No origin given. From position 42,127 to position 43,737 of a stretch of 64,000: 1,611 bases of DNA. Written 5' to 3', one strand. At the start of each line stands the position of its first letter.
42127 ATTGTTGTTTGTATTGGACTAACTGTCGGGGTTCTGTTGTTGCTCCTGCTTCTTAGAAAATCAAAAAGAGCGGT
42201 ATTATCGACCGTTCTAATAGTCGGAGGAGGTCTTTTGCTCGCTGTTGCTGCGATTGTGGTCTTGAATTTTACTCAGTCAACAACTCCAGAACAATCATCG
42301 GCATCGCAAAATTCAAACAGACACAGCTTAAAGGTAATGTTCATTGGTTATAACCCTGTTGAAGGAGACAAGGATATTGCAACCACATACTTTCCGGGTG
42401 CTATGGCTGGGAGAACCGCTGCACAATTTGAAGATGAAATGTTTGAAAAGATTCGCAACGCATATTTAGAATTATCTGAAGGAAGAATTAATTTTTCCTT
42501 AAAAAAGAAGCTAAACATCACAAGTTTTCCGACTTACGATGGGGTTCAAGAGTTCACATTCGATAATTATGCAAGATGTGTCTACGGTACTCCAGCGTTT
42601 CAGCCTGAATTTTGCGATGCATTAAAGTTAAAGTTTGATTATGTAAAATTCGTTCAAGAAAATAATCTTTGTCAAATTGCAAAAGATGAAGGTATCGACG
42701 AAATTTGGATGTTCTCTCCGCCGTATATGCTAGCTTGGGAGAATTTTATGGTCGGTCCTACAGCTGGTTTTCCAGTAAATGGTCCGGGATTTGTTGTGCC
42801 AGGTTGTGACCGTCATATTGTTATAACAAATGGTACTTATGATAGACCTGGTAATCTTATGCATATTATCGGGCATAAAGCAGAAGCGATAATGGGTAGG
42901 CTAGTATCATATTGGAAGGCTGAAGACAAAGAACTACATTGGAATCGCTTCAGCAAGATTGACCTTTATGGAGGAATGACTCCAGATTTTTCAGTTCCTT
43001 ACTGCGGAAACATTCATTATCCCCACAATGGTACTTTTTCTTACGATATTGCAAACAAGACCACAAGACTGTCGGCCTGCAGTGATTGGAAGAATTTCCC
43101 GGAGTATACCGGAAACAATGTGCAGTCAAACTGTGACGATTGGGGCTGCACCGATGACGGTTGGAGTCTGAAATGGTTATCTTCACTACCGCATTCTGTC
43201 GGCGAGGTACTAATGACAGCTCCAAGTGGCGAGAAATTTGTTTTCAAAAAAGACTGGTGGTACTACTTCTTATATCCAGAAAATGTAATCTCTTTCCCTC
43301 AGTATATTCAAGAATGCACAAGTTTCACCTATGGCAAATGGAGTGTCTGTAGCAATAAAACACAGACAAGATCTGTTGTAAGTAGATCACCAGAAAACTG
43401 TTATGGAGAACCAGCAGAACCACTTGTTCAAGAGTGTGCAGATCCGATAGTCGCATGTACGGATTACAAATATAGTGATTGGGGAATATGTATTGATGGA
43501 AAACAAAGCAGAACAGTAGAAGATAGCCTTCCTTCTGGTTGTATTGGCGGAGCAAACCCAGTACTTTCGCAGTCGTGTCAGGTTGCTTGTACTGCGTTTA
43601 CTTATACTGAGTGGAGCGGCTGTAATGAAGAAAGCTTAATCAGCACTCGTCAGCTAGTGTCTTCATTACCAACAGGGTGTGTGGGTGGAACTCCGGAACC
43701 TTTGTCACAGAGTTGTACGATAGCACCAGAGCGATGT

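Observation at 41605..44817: Cohesin-like + nine thrombospondin-type-1-like repeats + dockerin in a single membrane-spanning protein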

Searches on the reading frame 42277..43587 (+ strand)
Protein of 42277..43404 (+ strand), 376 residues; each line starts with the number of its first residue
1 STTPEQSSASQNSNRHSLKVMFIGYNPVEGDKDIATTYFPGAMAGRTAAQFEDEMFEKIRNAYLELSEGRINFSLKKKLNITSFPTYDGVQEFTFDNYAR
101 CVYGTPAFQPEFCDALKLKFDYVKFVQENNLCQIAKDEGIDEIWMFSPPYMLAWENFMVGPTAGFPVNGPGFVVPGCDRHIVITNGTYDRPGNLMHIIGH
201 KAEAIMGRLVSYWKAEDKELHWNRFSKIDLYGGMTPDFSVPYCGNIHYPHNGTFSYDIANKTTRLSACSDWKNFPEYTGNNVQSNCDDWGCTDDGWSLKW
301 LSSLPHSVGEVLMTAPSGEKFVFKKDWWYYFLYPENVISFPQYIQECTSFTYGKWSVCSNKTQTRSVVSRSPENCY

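Call 10: find_homologous_proteins(query=window:42277-43404:+)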
Query window:42277-43404:+ (376 aa): 11 proteins with E <= 0.001 among 619 candidates.
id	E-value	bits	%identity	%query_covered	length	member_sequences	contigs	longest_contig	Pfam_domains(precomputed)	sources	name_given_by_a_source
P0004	8.8e-107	376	47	86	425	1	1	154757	-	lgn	-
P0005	8.1e-106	373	50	87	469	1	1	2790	-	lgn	-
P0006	1.1e-104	369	45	90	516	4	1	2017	-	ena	-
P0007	8.9e-102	359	45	87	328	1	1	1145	-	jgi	jgi:hypothetical protein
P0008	9.2e-97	343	44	88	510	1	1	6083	-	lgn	-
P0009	7.2e-95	336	43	86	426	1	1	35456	-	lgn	-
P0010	8.8e-94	333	44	89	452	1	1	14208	-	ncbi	ncbi:MAG TPA: hypothetical protein VF209_01045 [Patescibacteria group bacterium]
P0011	6.0e-86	307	41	88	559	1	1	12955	-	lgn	-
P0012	1.3e-85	306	40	86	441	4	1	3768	-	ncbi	-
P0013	5.0e-85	304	41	86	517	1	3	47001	PF18885.7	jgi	jgi:hypothetical protein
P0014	1.8e-68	250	35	96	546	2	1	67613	-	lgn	-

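Call 16: search_solved_structures(query=A1, max_evalue=10, show_alignments=2)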
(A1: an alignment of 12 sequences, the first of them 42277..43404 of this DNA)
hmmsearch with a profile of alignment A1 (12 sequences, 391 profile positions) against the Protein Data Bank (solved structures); distinct sequences matched with E-value up to 10: 0.

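Call 35: search_protein_families(library=pfam, alignment_id=A1, max_evalue=1)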
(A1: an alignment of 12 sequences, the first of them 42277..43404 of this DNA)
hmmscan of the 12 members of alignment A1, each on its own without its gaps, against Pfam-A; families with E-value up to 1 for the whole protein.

A. member 1, window:42277-43404:+ (376 aa): 0 families

B. families by the number of members that match (of 12 scanned): 9 families
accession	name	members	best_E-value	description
PF00404.24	Dockerin_1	3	0.0002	Dockerin type I domain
PF18885.6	DUF5648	1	3.6e-36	Domain of unknown function (DUF5648)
PF01091.23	PTN_MK_C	1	6.2e-05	PTN/MK heparin-binding protein family, C-terminal domain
PF07963.17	N_methyl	1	0.0002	Prokaryotic N-terminal methylation motif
PF05887.16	Trypan_PARP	1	0.0077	Procyclic acidic repetitive protein (PARP)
PF15182.11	OTOS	1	0.086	Otospiralin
PF05104.17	Rib_recp_KP_reg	1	0.25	Ribosome receptor lysine/proline rich region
PF00036.39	EF-hand_1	1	0.32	EF hand domain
PF13202.12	EF-hand_5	1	0.45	EF hand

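Call 43: search_protein_families(library=pfam, proteins=[P0014, P0008], max_evalue=0.1)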
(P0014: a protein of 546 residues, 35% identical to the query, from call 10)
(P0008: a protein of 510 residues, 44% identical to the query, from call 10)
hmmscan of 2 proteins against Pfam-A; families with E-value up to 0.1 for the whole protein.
P0014 (546 aa): 1 family
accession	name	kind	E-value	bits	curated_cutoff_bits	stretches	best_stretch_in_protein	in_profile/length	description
PF01091.23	PTN_MK_C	-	6.2e-05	23.7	25.3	1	353-374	3-24/65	PTN/MK heparin-binding protein family, C-terminal domain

P0008 (510 aa): 1 family
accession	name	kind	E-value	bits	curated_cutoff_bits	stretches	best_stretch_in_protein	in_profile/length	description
PF00404.24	Dockerin_1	-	0.00024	21.7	22.9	1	104-152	1-52/57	Dockerin type I domain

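Call 48: find_related_loci(query=A1, collection=metagenome_contigs, flank=4000)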
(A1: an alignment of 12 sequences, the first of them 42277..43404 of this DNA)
Query A1 (376 aa) in metagenome_contigs; peptide patterns used: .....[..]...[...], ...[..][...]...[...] (x = any residue, [..] = any of these).
427 stretches matched a pattern; 205 encode a relative of the query (tblastn E <= 1e-3); the best 80 are kept; 80 distinct loci.
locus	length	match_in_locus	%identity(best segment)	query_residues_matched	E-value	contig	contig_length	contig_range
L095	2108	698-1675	45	11-339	1e-109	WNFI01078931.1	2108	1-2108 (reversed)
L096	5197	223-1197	45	17-340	3e-99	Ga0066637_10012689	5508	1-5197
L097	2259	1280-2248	44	19-340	3e-100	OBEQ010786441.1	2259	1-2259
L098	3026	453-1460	40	5-340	5e-93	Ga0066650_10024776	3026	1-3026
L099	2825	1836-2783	42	17-340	1e-91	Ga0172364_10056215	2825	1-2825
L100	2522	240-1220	41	16-340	5e-92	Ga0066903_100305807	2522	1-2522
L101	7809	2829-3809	42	16-340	4e-89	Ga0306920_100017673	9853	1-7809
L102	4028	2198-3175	43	15-345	1e-89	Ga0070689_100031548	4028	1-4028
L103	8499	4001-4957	41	19-340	4e-88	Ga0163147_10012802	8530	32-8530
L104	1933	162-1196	40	8-350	2e-91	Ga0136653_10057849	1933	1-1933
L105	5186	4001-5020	39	4-337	2e-81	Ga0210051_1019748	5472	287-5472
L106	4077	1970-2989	39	4-337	1e-81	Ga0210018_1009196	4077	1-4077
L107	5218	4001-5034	39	1-340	5e-79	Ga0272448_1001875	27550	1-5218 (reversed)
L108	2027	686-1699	34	2-340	2e-76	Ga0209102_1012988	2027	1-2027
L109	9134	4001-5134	33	1-375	1e-71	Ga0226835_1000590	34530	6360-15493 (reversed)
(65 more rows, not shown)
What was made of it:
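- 42322..43314 (+): Central conserved domain (aa 240-570): alpha/beta with 8 Cys. No Pfam, NCBIfam or PDB sequence match. Metzincin/zincin-like by fold comparison. 11 database homologs (call 10) and 205 metagenomic homologs (call 48).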

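Call 58: search_protein_families(library=pfam, alignment_id=A7, max_evalue=0.1)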
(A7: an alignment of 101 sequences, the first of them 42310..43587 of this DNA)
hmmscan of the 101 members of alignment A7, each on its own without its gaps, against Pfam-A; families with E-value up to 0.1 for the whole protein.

A. member 1, window:42310-43587:+ (426 aa): 0 families

B. families by the number of members that match (of 101 scanned): 28 families (the first 25 are shown)
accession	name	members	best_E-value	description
PF01091.23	PTN_MK_C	17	2.7e-06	PTN/MK heparin-binding protein family, C-terminal domain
PF23089.2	ELAPOR1_C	14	0.00022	ELAPOR1-like, C-terminal domain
PF00090.25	TSP_1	12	3.7e-05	Thrombospondin type 1 domain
PF19682.4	DUF6184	4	0.0088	Family of unknown function (DUF6184)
PF13961.12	DUF4219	4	0.018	Domain of unknown function (DUF4219)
PF18815.6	AFP_2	3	7.5e-06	Bacterial antifreeze protein repeat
PF00404.24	Dockerin_1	3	0.0002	Dockerin type I domain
PF19028.6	TSP1_spondin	3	0.056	Spondin-like TSP1 domain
PF20305.4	pYEATS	2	0.0062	prokaryotic YEATS domain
PF14975.11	DUF4512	2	0.0085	Domain of unknown function (DUF4512)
PF16016.11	VASt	2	0.014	VAD1 Analog of StAR-related lipid transfer domain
PF16449.10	MatB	2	0.015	Fimbrillin MatB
PF21286.3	CFAI_FIMAC_N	2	0.027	Complement factor I, FIMAC N-terminal domain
PF03220.18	Tombus_P19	2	0.028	Tombusvirus P19 core protein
PF12906.13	RINGv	2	0.03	RING-variant domain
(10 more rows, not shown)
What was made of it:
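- Closest known: Thrombospondin type-1 repeat. Same: Relatives hit PTN_MK_C, TSP_1 and TSP1_spondin (calls 43, 58).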

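Call 62: find_encoding_contigs(protein=P0009, flank=6000, max_places=2)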
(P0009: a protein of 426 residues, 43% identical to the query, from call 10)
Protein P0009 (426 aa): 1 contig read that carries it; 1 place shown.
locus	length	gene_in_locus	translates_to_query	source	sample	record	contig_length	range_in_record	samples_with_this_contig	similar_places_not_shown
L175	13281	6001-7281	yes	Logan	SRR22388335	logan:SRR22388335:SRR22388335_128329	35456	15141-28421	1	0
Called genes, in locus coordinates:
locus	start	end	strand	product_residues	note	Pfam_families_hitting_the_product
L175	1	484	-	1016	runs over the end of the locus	-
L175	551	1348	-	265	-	PF01351:RNase_HII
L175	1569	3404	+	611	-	PF00404:Dockerin_1 (faint)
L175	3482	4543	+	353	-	PF00574:CLP_protease (faint), PF25145:NfeD1b_N, PF01343:Peptidase_S49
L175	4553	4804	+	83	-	-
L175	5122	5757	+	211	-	PF02357:NusG, PF00467:KOW (weak)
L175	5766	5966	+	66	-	-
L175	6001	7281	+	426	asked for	-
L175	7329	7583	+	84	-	-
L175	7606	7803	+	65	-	-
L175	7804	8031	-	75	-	-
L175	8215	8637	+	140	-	PF03946:Ribosomal_L11_N, PF00298:Ribosomal_L11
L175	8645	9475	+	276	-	PF00687:Ribosomal_L1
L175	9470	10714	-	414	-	PF13620:CarboxypepD_reg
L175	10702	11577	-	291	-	PF00963:Cohesin, PF00404:Dockerin_1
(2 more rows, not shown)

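Call 73: predict_structure(alignment_id=A8)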
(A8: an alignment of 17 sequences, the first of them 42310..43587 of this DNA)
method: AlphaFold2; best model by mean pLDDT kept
length: 426 residues; sequences in the alignment: 17
mean_pLDDT: 91.1   pTM: 0.79
mean pLDDT of the five models: 91.1, 89.9, 89.3, 88.8, 88.1
residues with pLDDT >= 90: 323; 70-90: 86; 50-70: 16; < 50: 1
segments of 3 or more residues with pLDDT < 50: none
pLDDT, mean of each block of 10 residues (from residue 1): 84 96 96 95 95 92 97 83 91 92 92 96 97 95 96 95 96 93 91 96 94 92 90 94 93 94 93 96 94 93 93 94 92 88 87 90 81 82 81 91 79 70 83
secondary structure, 60 per line:
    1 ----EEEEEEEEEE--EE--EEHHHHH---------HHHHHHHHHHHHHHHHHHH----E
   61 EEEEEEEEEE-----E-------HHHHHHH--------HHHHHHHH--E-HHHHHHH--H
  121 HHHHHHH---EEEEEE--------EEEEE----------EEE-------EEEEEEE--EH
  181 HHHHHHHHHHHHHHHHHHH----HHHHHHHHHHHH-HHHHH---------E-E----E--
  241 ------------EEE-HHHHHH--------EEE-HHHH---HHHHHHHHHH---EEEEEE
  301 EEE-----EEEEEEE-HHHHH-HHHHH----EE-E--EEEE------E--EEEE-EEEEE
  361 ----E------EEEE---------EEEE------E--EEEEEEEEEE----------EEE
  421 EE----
elements in order: E5-14 H23-27 H37-55 E60-70 H84-90 H99-106 H111-117 H120-127 E131-136 E145-149 E160-162 E170-176 H180-199 H204-215 H217-221 E253-255 H257-262 E271-273 H275-278 H282-291 E295-303 E309-315 H317-321 H323-327 E338-341 E351-354 E356-360 E372-375 E385-388 E398-407 E418-422
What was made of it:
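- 42322..43314 (+): AF2 pLDDT 91.1 (call 73).
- On Thrombospondin type-1 repeat (Pfam PF00090): The AF2 model shows three strands per repeat at pLDDT 70-91 (call 73).
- On Metzincin / zincin metallopeptidases: The secondary-structure order is compatible (call 73).
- Closest known: Thrombospondin type-1 repeat. Same: Three strands per repeat in the model (call 73).
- Model pLDDT 91.1 (call 73).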

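Call 75: fold_search(model_id=the predicted structure, library=pdb)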
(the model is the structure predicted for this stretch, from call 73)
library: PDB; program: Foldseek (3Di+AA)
matches with E <= 10: 655; with E <= 0.001: 4
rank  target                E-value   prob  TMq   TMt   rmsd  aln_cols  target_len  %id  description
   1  6o38_F                4.1e-04  1.00  0.21  0.17   7.6       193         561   11  Structure of a chaperone-substrate complex (released 2019-07-24)
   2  3b92                  8.0e-04  0.98  0.24  0.35   8.8       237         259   11  Novel thio-based TACE inhibitors Part 2: Rational design, synthesis and SAR of thiol-contaning aryl sufones (released 2007-12-18)
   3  3cki_A                8.5e-04  0.97  0.26  0.37   8.7       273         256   11  Crystal structure of the TACE-N-TIMP-3 complex (released 2008-08-05)
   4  6o38_A                9.0e-04  1.00  0.21  0.16   7.6       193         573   12  Structure of a chaperone-substrate complex (released 2019-07-24)
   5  6o38_C                1.1e-03  1.00  0.21  0.18   7.6       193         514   12  Structure of a chaperone-substrate complex (released 2019-07-24)
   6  3l0v_A                1.5e-03  0.98  0.24  0.35   8.0       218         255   13  Crystal structure of catalytic domain of TACE with the first hydantoin inhibitor occupying the S1' pocket (released 2010-03-02)
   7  2fv5_B                1.5e-03  0.98  0.23  0.35   7.9       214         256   12  Crystal structure of TACE in complex with IK682 (released 2006-07-04)
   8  3o64_A                1.5e-03  0.97  0.24  0.36   8.6       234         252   14  Crystal structure of catalytic domain of TACE with 2-(2-Aminothiazol-4-yl)pyrrolidine-Based Tartrate Diamides (released 2011-04-20)
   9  3lgp_A                1.5e-03  0.95  0.24  0.35   8.8       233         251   12  Crystal structure of catalytic domain of tace with benzimidazolyl-thienyl-tartrate based inhibitor (released 2010-07-28)
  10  3g42_D                1.5e-03  0.87  0.25  0.36  11.2       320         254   10  Crystal Structure of TACE with Tryptophan Sulfonamide Derivative Inhibitor (released 2009-05-19)
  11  3lea_B                1.6e-03  0.98  0.24  0.34   8.2       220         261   12  Crystal structure of the catalytic domain of TACE with Isoindolinone-biphenyl-hydantoin inhibitor (released 2010-12-08)
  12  1r55_A                1.7e-03  0.99  0.22  0.40   6.7       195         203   12  Crystal structure of the catalytic domain of human ADAM 33 (released 2004-10-12)
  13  3e8r_A                2.1e-03  0.93  0.26  0.37   8.9       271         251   12  Crystal structure of catalytic domain of TACE with hydroxamate inhibitor (released 2008-10-21)
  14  1zxc_B                2.2e-03  0.92  0.23  0.33   9.1       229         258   14  Crystal structure of catalytic domain of TNF-alpha converting enzyme (TACE) with inhibitor (released 2005-09-27)
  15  3lea_A                2.4e-03  0.94  0.24  0.35   8.6       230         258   12  Crystal structure of the catalytic domain of TACE with Isoindolinone-biphenyl-hydantoin inhibitor (released 2010-12-08)
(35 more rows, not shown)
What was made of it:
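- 42322..43314 (+): Foldseek top 50 PDB hits are all metzincin-type metalloproteases, E 4e-4 to 2e-2, target-normalised TM mostly 0.3-0.4 (call 75).
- On Metzincin / zincin metallopeptidases: However, target-normalised TM is mostly 0.3-0.4 and rmsd 7-9 A for most hits (call 75).
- Closest known: Reprolysin/ADAM/ADAMTS-type metzincin catalytic domains, and the ADAMTS architecture. Same: ADAM17, ADAM33, ADAMTS-1/-5, snake-venom metalloproteinases, CpaA, InhA and PAPP-A fill the top 50 fold hits (call 75).
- Closest known: Reprolysin/ADAM/ADAMTS-type metzincin catalytic domains, and the ADAMTS architecture. Different: TM scores below 0.5 (call 75).
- All top 50 PDB fold hits are metzincin-type proteases (call 75). 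The central-domain fold match is weak: query-normalised TM 0.17-0.27, target-normalised TM mostly 0.3-0.4, rmsd 7-9 A for most hits (call 75). TM scores are below 0.5 (call 75).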

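Call 90: find_encoding_contigs(protein=P0014, flank=6000, max_places=2)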
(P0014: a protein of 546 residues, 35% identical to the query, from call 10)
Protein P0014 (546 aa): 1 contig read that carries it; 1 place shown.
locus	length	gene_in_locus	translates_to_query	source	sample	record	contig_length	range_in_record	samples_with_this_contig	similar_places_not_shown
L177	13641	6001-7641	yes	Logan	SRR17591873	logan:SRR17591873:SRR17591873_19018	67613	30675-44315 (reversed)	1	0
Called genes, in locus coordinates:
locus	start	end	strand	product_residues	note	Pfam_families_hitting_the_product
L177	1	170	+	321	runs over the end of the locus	-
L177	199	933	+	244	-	PF02683:DsbD_TM, PF13386:DsbD_2 (faint)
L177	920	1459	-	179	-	-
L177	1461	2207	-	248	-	PF12146:Hydrolase_4 (faint), PF12695:Abhydrolase_5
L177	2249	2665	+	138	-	-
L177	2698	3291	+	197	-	PF02469:Fasciclin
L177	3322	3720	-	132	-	PF01230:HIT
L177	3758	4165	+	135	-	PF12643:MazG-like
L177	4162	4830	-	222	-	-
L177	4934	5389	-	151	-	-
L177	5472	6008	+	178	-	PF01625:PMSR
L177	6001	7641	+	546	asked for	-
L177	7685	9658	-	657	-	-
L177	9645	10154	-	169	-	PF04542:Sigma70_r2, PF08281:Sigma70_r4_2 (weak)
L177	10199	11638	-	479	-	PF00579:tRNA-synt_1b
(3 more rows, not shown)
